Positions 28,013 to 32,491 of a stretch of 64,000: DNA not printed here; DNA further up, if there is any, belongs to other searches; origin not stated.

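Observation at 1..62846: Large PUL that appears built for sulfated beta-L-arabinopyranan/galactan of green algae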

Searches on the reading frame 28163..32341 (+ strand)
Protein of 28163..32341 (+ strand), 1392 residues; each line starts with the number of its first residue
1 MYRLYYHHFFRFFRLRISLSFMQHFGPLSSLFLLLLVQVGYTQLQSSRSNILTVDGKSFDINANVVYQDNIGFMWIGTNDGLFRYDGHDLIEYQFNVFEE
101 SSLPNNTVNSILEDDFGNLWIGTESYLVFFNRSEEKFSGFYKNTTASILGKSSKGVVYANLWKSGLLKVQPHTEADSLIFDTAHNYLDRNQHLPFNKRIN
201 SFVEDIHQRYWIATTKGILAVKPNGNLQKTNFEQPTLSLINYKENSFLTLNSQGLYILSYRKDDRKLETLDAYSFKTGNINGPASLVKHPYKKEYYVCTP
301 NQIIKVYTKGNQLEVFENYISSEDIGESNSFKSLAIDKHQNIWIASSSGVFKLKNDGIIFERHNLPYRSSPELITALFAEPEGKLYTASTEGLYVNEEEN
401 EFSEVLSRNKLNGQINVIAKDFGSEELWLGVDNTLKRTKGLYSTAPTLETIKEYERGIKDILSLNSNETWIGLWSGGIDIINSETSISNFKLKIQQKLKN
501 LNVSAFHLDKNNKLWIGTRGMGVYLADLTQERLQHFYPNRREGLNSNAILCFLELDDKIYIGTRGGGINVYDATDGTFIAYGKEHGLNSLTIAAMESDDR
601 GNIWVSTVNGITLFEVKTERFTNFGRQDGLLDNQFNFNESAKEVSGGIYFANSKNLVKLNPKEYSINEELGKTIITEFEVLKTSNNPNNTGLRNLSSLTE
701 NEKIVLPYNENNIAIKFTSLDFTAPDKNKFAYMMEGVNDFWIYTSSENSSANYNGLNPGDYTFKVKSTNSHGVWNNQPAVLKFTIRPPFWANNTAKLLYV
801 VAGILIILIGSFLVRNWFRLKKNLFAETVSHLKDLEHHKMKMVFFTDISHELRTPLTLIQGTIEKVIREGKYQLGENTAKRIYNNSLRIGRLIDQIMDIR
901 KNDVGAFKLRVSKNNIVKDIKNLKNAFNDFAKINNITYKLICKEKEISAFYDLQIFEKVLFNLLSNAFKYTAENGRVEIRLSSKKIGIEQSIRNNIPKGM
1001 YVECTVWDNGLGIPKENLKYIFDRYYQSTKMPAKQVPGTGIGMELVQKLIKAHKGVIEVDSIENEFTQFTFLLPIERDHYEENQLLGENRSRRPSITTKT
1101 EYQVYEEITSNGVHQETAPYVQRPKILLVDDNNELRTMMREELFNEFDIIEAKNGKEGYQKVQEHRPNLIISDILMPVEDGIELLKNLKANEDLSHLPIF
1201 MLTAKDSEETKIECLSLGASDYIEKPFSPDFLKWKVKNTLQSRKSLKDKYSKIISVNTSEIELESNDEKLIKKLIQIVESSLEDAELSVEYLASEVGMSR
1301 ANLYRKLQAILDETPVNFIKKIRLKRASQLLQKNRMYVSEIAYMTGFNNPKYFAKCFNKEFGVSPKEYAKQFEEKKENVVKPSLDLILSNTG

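Call 6: search_protein_families(library=pfam, proteins=[window:28163-32341:+], max_evalue=0.001)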
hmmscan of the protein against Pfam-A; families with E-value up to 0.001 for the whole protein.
window:28163-32341:+ (1392 aa): 10 families
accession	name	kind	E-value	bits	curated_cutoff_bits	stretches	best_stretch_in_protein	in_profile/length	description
PF00072.30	Response_reg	-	1.8e-25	89.7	30.2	1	1126-1234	1-108/111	Response regulator receiver domain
PF07494.17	Reg_prop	-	5.9e-25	84.6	20.4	1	102-124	1-23/24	Two component regulator propeller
PF02518.31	HATPase_c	-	1.7e-20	74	26.4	1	956-1076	6-110/111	Histidine kinase-, DNA gyrase B-, and HSP90-like ATPase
PF12833.13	HTH_18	-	7.7e-20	71.4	33.6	1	1292-1371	1-80/80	Helix-turn-helix domain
PF07495.19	Y_Y_Y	-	1.2e-16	60.7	26.6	1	722-785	2-64/65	Y_Y_Y domain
PF00165.29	HTH_AraC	-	4.3e-13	49.5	26.6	2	1337-1368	10-40/42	Bacterial regulatory helix-turn-helix proteins, AraC family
PF00512.31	HisKA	-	6.9e-11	42.5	26.9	1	843-903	4-64/66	His Kinase A (phospho-acceptor) domain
PF08450.18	SGL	-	6.7e-05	23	26.3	0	295-368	149-225/246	SMP-30/Gluconolactonase/LRE-like region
PF23748.1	Beta-prop_LRRK2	-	0.00042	19.8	26.9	0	491-533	264-306/359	LRRK2 beta propeller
PF05043.19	Mga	-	0.00087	20.3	21.1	0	1275-1310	19-54/87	Mga helix-turn-helix domain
